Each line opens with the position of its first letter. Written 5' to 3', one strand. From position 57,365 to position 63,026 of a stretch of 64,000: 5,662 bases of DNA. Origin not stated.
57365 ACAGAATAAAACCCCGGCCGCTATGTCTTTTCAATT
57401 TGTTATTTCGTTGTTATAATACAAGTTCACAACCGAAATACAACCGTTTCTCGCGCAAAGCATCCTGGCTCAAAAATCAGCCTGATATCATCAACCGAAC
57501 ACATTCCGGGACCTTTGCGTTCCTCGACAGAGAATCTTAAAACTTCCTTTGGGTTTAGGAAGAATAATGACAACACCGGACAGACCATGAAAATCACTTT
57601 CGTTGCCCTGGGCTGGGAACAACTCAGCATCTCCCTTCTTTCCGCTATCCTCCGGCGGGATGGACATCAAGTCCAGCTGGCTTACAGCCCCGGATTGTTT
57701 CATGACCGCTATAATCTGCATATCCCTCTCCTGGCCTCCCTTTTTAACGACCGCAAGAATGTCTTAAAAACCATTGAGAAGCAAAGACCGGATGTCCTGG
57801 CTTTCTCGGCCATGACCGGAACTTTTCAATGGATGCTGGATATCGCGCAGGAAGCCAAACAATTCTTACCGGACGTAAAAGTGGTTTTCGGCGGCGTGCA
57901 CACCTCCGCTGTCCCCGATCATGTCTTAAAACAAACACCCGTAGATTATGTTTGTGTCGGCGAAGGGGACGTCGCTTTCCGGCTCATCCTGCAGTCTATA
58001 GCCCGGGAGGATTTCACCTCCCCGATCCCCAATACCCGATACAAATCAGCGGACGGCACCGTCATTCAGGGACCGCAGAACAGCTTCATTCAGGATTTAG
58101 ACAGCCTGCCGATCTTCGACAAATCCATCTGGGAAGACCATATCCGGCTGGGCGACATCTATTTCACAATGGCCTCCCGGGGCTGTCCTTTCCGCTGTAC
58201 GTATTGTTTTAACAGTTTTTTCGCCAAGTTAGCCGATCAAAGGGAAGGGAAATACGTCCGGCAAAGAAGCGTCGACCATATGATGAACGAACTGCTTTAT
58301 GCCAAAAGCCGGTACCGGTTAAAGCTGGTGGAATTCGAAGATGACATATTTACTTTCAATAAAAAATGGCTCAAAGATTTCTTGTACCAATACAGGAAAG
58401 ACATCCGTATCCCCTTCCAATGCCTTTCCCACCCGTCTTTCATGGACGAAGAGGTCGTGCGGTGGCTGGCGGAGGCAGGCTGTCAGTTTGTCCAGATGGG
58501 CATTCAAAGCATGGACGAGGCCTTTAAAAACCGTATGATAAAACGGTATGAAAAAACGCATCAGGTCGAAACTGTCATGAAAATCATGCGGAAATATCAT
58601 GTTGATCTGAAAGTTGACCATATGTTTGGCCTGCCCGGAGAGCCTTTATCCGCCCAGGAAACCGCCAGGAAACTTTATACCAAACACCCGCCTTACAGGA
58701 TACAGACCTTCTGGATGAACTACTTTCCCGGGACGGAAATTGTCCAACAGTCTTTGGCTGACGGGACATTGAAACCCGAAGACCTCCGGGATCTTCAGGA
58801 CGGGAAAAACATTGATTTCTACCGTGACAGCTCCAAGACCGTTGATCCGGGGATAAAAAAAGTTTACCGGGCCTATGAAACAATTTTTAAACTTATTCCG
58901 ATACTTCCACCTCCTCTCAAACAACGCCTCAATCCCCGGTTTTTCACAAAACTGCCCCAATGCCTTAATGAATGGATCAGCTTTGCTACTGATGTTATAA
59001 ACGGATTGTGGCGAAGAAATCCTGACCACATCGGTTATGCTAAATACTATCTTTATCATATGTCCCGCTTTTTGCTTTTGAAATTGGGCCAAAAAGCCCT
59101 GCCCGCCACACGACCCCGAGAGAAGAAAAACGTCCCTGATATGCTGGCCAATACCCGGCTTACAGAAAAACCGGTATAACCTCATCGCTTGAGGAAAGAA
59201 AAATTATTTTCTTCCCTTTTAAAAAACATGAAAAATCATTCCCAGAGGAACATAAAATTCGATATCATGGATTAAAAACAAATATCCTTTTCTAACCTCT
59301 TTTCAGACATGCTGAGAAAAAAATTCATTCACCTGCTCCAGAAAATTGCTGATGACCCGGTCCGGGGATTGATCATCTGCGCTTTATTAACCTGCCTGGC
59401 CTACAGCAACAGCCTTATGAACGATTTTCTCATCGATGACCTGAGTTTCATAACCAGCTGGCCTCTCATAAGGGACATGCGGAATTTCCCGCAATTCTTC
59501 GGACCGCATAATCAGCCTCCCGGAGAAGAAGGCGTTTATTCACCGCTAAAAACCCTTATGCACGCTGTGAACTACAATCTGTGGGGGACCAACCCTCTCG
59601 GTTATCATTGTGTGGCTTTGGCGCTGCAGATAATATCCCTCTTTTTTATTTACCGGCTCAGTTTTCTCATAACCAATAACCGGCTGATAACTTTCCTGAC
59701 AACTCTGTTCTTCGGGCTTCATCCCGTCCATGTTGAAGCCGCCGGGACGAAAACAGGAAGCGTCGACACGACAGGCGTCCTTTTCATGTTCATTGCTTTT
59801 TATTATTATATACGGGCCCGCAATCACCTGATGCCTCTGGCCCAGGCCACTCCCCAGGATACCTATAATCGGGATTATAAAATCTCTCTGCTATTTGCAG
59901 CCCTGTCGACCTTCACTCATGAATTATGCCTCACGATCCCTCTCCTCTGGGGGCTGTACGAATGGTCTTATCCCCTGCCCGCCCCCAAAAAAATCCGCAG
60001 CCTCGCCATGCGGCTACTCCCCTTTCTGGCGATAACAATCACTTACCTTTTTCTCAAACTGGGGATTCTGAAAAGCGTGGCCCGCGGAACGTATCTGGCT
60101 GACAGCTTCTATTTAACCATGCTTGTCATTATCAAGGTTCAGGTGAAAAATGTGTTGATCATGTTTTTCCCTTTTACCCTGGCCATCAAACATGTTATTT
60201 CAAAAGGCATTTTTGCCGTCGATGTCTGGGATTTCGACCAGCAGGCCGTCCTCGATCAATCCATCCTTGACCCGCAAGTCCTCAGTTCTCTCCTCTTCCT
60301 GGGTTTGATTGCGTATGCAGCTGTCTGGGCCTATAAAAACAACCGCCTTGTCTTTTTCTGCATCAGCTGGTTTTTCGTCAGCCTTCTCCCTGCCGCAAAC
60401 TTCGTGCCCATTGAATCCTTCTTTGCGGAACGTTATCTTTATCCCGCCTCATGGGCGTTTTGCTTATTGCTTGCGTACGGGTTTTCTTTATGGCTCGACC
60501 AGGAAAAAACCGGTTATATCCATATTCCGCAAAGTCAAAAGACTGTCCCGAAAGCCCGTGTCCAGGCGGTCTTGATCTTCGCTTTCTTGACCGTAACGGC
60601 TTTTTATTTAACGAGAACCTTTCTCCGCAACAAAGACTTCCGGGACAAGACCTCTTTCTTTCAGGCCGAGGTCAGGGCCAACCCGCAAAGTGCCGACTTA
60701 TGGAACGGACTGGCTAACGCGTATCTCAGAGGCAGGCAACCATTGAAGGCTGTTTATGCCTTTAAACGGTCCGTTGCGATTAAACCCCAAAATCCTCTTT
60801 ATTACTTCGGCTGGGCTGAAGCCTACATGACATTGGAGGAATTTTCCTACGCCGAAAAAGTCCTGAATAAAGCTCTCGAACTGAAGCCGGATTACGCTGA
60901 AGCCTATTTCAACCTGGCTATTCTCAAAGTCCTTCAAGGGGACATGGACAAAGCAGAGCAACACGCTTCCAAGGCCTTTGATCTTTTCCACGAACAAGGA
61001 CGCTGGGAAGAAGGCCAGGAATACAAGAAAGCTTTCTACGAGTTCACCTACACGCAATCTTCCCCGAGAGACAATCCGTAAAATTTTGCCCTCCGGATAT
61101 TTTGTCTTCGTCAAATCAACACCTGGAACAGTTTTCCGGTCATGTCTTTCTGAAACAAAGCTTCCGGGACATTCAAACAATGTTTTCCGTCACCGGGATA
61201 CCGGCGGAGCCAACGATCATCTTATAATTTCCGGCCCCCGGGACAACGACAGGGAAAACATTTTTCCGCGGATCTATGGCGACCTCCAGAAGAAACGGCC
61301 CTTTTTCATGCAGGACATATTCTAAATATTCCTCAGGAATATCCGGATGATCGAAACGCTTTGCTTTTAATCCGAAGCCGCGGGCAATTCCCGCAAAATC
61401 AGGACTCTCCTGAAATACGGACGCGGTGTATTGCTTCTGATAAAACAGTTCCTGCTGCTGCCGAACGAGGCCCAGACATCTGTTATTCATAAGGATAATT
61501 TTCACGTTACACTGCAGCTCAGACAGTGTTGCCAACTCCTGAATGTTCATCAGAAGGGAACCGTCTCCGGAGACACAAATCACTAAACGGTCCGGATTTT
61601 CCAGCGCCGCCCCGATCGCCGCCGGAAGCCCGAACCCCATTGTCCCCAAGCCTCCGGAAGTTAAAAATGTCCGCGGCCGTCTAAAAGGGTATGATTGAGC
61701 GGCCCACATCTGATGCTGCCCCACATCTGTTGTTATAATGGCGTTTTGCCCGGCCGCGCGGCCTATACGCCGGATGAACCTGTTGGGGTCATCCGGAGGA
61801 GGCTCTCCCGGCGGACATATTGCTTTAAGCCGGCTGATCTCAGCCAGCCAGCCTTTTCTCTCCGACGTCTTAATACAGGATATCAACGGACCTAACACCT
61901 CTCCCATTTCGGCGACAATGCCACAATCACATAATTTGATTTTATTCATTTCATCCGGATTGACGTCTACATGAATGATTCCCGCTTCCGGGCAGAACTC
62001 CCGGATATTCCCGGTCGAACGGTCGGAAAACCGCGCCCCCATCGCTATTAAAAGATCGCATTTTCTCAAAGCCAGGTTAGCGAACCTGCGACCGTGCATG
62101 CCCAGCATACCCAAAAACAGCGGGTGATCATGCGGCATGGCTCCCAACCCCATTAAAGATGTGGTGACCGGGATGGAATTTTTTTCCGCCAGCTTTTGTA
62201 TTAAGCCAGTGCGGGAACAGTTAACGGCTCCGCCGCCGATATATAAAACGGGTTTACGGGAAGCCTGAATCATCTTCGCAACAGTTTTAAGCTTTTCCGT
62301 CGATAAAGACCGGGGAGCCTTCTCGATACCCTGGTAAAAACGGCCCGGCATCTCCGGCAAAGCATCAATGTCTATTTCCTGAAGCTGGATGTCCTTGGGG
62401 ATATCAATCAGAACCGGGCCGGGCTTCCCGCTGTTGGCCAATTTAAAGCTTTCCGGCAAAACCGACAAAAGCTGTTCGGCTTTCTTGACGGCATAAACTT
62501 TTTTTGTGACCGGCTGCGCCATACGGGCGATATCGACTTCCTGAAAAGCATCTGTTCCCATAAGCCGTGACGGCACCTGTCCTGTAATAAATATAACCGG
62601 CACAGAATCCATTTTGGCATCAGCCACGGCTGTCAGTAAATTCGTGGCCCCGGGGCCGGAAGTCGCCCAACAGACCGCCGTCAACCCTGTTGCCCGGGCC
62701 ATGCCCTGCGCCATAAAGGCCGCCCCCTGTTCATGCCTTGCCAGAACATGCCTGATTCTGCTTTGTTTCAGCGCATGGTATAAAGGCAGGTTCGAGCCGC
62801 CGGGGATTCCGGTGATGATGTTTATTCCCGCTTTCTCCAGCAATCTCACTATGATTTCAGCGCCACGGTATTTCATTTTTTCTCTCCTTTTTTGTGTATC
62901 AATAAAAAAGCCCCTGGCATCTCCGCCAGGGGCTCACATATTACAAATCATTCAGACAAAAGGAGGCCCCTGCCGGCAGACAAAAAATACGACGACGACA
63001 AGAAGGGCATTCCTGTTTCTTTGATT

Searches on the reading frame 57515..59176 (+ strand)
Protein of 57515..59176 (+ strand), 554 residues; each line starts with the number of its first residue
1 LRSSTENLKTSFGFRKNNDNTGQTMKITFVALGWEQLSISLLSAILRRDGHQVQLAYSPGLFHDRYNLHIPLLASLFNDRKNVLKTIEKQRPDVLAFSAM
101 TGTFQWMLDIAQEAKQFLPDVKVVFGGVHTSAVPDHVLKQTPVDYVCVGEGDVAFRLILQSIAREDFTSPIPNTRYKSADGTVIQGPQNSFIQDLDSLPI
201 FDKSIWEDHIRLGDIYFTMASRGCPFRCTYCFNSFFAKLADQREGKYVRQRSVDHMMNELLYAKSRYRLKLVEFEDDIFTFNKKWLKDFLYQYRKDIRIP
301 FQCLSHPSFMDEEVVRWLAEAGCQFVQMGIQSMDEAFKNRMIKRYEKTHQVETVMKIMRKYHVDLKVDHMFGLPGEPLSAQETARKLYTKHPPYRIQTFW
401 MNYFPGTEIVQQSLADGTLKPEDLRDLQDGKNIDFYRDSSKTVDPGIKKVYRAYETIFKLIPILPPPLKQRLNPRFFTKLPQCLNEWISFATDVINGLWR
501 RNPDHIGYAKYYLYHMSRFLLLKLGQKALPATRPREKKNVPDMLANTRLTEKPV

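Call 51: search_protein_families(library=pfam, proteins=[window:57515-59176:+], max_evalue=0.00001)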
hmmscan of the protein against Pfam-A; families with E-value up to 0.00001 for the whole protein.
window:57515-59176:+ (554 aa): 2 families
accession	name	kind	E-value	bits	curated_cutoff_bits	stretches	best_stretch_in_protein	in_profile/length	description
PF02310.24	B12-binding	-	7.5e-21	74.6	32.1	1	34-157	12-119/121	B12 binding domain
PF04055.27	Radical_SAM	-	6.4e-19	69.2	29.5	1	221-386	4-165/166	Radical SAM superfamily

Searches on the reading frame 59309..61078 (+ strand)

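Call 51: search_protein_families(library=pfam, proteins=[window:59309-61078:+], max_evalue=0.00001)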
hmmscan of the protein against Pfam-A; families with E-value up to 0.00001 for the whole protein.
window:59309-61078:+ (590 aa): 10 families
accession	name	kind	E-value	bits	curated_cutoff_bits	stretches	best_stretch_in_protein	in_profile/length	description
PF00515.34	TPR_1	-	5.8e-13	48.5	27.8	0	498-529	3-34/34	Tetratricopeptide repeat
PF07719.23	TPR_2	-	3.8e-12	45.7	27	0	497-529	2-34/34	Tetratricopeptide repeat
PF13431.12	TPR_17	-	2.1e-11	43.6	24.4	0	519-551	2-34/34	Tetratricopeptide repeat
PF13432.12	TPR_16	-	3.9e-11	43.6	32.7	0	501-556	2-57/65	Tetratricopeptide repeat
PF13414.12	TPR_11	-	1.5e-10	41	26.8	0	505-544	3-42/42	TPR repeat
PF14559.12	TPR_19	-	3.5e-09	37.3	25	0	515-552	10-47/68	Tetratricopeptide repeat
PF13428.12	TPR_14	-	4e-08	33.6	23.5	0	501-538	6-43/44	Tetratricopeptide repeat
PF23914.1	TPR_CcmH_CycH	-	4.7e-08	33.5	42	1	454-552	42-143/158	Cytochrome c-type biogenesis protein H TPR domain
PF13424.12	TPR_12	-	5.5e-08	33.3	30.1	0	501-560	8-75/77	Tetratricopeptide repeat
PF13181.12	TPR_8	-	3.1e-07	30.5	25.7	0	503-529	8-34/34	Tetratricopeptide repeat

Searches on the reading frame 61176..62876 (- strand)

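Call 51: search_protein_families(library=pfam, proteins=[window:61176-62876:-], max_evalue=0.00001)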
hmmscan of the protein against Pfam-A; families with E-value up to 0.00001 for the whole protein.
window:61176-62876:- (567 aa): 3 families
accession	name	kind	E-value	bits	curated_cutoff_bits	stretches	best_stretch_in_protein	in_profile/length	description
PF02775.26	TPP_enzyme_C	-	1.4e-52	178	21.9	1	384-532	1-151/151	Thiamine pyrophosphate enzyme, C-terminal TPP binding domain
PF00205.28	TPP_enzyme_M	-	1.9e-42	144.6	30.4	1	197-328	2-134/137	Thiamine pyrophosphate enzyme, central domain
PF02776.23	TPP_enzyme_N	-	5.2e-39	133.1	26.8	1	4-118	2-118/119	Thiamine pyrophosphate enzyme, N-terminal TPP binding domain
